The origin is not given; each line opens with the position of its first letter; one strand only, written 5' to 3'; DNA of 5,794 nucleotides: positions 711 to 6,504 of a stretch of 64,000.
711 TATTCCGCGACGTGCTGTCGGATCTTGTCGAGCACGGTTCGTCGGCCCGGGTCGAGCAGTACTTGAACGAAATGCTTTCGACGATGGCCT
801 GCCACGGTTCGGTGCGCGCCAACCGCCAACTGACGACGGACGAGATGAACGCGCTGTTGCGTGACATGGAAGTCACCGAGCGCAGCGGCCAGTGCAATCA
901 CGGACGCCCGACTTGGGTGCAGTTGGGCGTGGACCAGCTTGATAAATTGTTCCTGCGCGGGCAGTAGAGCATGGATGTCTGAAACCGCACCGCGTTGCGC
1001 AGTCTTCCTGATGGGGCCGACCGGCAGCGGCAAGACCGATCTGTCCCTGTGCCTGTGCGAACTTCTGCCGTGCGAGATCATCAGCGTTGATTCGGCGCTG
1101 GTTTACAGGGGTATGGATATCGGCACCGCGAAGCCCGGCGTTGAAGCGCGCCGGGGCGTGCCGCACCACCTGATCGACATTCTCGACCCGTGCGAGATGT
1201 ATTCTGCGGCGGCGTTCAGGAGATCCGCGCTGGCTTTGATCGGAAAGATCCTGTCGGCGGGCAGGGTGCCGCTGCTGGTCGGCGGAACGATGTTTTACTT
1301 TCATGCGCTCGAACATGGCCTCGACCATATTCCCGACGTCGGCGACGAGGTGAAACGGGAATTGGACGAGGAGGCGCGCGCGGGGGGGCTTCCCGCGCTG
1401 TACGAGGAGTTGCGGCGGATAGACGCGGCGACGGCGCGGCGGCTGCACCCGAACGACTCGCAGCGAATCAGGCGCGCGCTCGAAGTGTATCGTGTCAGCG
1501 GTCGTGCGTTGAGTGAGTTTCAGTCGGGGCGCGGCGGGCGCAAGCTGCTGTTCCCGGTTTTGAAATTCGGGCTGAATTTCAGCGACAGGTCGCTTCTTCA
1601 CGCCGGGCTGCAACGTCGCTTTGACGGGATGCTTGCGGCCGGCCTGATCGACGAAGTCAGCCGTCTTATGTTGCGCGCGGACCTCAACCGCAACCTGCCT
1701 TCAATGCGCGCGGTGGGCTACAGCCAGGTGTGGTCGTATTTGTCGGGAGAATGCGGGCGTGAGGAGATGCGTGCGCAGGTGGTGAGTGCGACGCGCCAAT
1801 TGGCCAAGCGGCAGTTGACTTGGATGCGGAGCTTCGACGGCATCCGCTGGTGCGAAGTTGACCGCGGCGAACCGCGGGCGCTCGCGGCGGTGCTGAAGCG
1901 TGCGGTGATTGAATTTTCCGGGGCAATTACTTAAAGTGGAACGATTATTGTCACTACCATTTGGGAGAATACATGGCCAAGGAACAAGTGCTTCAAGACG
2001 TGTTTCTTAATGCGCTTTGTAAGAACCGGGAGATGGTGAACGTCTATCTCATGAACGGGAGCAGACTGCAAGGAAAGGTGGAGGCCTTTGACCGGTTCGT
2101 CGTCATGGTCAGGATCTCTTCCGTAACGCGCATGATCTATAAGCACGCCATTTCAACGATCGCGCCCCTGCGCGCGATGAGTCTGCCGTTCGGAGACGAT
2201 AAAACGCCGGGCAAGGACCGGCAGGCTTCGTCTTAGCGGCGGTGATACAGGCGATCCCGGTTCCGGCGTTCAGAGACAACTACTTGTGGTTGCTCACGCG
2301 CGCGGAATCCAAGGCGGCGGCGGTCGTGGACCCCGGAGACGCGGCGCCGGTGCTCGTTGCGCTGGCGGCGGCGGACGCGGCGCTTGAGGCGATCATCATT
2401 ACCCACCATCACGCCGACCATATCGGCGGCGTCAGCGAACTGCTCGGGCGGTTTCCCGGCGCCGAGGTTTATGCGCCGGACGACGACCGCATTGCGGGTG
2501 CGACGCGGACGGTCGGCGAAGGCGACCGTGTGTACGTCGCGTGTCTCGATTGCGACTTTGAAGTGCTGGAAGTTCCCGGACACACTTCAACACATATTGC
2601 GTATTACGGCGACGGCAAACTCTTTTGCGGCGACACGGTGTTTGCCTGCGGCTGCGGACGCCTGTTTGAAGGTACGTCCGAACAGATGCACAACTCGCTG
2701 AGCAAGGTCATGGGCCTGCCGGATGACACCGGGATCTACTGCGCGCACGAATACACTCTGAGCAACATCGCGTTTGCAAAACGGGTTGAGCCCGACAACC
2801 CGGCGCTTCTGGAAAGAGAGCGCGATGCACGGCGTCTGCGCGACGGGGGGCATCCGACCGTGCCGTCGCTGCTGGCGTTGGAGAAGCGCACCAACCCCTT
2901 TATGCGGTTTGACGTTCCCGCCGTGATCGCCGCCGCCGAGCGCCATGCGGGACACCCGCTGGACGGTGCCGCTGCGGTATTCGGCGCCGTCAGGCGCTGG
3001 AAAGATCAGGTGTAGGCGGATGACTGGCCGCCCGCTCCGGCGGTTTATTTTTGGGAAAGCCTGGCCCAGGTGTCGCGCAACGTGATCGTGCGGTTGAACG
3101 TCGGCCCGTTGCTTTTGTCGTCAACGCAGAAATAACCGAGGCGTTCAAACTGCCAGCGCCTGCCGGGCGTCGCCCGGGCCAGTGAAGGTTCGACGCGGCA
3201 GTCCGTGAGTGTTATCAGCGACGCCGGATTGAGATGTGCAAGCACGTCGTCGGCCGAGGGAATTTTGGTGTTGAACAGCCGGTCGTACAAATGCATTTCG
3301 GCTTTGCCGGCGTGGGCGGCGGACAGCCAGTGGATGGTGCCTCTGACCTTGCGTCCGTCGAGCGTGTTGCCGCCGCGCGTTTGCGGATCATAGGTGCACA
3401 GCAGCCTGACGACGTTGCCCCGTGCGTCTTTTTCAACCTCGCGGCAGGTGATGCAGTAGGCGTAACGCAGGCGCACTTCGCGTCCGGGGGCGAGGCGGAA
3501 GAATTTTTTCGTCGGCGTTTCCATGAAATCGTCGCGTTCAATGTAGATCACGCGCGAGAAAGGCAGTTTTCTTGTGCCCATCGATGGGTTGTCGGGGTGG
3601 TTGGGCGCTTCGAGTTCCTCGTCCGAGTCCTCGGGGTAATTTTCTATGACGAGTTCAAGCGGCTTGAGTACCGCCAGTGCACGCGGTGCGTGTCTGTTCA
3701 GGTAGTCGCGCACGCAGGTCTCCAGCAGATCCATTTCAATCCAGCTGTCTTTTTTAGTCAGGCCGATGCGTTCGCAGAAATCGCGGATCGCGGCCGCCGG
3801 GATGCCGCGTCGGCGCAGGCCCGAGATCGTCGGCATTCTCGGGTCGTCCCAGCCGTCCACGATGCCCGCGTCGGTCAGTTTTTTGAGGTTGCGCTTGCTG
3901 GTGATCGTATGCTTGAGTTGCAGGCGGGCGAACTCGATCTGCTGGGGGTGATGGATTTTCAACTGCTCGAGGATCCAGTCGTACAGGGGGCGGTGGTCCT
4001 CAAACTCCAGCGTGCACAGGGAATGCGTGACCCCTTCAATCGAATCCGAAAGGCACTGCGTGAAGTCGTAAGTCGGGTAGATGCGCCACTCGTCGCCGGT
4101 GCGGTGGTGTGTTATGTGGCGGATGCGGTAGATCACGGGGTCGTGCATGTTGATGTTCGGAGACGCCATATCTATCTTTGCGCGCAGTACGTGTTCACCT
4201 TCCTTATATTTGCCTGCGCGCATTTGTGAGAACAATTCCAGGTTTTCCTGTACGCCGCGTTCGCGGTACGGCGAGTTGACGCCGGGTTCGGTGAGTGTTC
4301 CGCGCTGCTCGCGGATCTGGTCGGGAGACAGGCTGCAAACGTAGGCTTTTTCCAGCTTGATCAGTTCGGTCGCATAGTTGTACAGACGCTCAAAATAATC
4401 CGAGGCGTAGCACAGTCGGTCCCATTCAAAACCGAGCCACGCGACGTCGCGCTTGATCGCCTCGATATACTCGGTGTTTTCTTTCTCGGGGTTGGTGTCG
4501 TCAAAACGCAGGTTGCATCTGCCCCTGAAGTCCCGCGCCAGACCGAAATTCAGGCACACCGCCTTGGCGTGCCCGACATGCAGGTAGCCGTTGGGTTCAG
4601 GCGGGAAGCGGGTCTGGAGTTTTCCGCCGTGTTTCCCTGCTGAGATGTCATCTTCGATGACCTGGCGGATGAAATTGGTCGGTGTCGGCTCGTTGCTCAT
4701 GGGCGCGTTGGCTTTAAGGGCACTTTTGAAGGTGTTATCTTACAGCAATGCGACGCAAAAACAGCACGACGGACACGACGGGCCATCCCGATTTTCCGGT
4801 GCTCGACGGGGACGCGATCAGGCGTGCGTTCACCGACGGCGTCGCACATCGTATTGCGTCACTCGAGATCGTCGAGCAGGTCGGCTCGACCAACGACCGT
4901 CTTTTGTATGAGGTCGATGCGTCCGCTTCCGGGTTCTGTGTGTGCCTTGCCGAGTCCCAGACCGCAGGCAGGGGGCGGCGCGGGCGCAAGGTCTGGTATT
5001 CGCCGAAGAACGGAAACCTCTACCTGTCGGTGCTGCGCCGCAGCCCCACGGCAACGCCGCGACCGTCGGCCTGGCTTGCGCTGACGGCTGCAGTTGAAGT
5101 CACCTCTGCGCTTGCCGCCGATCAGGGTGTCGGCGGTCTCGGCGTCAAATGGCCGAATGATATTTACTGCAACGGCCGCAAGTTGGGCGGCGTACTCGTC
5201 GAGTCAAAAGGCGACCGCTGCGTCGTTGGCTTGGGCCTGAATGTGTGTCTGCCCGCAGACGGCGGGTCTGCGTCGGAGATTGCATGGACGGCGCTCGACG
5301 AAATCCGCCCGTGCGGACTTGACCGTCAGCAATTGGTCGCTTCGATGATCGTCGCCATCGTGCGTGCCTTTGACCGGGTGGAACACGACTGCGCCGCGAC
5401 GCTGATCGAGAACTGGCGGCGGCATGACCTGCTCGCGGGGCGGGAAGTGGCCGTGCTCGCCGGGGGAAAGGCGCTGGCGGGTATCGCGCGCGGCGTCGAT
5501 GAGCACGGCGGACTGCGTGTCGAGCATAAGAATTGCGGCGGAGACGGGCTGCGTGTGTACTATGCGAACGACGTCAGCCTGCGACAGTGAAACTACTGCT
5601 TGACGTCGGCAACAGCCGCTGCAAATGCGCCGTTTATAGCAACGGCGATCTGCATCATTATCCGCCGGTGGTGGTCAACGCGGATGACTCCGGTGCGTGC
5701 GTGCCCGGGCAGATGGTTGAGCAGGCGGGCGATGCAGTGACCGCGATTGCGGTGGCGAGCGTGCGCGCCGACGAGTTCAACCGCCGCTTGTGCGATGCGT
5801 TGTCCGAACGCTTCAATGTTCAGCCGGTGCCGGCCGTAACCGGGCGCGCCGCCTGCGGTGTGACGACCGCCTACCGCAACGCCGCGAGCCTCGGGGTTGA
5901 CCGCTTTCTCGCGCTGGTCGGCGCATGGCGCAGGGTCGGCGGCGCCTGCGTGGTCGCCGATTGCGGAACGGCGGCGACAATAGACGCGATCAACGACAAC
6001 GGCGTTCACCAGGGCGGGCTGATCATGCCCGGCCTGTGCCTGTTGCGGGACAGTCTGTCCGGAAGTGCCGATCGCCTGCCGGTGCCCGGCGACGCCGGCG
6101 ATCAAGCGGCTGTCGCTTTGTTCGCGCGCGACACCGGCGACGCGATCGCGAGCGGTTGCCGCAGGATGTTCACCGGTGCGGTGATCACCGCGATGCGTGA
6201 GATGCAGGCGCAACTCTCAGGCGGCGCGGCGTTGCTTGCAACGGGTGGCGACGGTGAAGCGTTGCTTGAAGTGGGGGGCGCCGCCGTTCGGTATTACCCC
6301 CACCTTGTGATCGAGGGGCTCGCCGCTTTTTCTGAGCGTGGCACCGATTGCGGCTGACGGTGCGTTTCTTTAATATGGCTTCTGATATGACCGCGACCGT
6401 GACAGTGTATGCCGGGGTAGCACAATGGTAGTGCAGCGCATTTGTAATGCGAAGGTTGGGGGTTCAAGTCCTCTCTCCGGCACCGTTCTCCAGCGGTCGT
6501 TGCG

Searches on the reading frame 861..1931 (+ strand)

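Call 71: search_protein_families(library=pfam, proteins=[window:861-1931:+], max_evalue=0.001)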
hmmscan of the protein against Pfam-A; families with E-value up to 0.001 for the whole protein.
window:861-1931:+ (357 aa): 1 family
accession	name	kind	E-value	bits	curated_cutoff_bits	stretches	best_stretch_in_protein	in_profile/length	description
PF01715.23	IPPT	-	6.3e-82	275.3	23.6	1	81-324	2-242/243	IPP transferase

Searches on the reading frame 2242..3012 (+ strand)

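Call 71: search_protein_families(library=pfam, proteins=[window:2242-3012:+], max_evalue=0.001)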
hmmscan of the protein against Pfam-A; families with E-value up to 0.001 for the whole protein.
window:2242-3012:+ (257 aa): 3 families
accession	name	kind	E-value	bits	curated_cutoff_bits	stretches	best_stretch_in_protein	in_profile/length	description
PF16123.11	HAGH_C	-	1.7e-25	89.6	25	1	170-256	1-82/83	Hydroxyacylglutathione hydrolase C-terminus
PF00753.33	Lactamase_B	-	2.7e-17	63.8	22.7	1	22-169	13-196/196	Metallo-beta-lactamase superfamily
PF12706.13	Lactamase_B_2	-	1.3e-05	25.3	27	1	46-81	29-65/200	Beta-lactamase superfamily domain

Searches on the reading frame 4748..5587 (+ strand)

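Call 71: search_protein_families(library=pfam, proteins=[window:4748-5587:+], max_evalue=0.001)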
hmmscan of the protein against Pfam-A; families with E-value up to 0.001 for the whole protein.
window:4748-5587:+ (280 aa): 2 families
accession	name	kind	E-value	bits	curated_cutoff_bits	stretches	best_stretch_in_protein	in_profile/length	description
PF03099.24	BPL_LplA_LipB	-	7.4e-17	62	21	1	64-157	25-125/133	Biotin/lipoate A/B protein ligase family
PF02237.23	BPL_C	-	1.4e-06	28.5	21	1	231-279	3-48/48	Biotin protein ligase C terminal domain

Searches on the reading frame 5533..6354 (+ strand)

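Call 71: search_protein_families(library=pfam, proteins=[window:5533-6354:+], max_evalue=0.001)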
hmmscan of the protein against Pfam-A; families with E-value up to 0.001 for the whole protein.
window:5533-6354:+ (274 aa): 1 family
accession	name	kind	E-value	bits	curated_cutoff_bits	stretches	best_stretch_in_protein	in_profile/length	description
PF03309.20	Pan_kinase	-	1.5e-39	136.5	24.7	1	21-220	2-202/205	Type III pantothenate kinase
